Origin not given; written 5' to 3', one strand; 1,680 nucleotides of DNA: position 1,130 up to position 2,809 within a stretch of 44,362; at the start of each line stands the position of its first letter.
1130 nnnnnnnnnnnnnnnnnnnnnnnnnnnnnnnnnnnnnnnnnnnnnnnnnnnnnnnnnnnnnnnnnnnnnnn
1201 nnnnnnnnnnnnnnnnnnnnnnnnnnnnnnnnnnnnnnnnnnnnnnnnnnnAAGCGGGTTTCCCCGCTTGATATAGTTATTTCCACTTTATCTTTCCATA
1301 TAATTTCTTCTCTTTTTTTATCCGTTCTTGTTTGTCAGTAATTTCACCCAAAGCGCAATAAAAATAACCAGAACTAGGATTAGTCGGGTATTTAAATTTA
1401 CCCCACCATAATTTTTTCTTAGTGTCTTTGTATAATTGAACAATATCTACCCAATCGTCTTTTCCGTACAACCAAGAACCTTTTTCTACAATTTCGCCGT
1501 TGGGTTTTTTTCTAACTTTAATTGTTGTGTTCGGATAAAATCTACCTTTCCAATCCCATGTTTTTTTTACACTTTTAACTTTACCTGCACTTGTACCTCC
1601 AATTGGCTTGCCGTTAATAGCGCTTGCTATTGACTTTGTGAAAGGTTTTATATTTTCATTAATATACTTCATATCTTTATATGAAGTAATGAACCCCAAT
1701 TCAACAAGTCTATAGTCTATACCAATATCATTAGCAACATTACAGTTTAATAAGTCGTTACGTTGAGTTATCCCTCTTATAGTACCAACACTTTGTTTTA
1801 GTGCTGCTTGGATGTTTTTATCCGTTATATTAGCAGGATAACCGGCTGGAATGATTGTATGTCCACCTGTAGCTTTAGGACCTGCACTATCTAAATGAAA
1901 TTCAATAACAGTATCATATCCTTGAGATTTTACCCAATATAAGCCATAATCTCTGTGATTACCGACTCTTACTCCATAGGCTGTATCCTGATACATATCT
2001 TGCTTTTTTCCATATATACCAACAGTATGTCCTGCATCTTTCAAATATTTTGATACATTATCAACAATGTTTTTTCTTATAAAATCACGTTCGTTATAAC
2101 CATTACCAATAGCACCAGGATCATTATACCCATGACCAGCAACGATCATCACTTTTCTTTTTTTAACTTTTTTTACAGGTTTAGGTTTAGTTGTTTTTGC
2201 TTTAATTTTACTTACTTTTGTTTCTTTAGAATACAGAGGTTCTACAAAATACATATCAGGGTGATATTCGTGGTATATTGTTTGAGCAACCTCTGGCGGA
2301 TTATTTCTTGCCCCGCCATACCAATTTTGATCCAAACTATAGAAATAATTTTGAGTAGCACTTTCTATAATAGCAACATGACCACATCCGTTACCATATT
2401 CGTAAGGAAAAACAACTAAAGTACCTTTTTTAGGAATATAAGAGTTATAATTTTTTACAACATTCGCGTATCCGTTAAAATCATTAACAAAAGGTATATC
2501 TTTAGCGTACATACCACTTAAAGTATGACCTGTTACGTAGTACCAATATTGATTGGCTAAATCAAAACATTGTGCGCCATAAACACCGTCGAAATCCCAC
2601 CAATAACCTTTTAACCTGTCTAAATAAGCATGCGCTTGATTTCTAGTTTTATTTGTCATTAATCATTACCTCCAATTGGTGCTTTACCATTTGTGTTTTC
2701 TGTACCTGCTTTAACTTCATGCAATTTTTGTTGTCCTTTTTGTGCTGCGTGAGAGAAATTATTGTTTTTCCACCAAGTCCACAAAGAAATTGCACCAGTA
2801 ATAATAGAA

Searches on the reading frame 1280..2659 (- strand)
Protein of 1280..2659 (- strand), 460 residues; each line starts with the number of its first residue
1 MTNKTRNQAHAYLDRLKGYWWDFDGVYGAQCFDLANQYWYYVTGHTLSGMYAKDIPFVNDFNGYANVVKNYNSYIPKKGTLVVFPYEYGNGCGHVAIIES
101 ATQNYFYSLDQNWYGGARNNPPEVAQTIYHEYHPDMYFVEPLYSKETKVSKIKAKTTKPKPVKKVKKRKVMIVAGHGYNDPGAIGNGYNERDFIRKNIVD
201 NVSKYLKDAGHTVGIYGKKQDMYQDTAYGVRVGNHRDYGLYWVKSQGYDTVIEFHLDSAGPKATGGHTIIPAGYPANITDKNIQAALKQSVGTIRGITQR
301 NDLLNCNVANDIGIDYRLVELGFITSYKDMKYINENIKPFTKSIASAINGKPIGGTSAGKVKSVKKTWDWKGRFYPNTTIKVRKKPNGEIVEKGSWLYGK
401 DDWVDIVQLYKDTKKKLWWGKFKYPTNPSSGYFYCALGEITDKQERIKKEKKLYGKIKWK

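Call 70: search_protein_families(library=pfam, proteins=[window:1280-2659:-], max_evalue=0.01)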
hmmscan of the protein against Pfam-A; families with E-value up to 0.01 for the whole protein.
window:1280-2659:- (460 aa): 3 families
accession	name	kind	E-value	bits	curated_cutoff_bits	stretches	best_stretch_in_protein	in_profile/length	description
PF25606.1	SH3b_P2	-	7.8e-37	126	27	1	365-460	1-95/95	SH3b_P2 domain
PF01520.23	Amidase_3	-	1.5e-23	84.1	27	1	170-349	1-173/174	N-acetylmuramoyl-L-alanine amidase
PF05257.22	CHAP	-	1.2e-07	32.6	26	1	24-112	4-81/81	CHAP domain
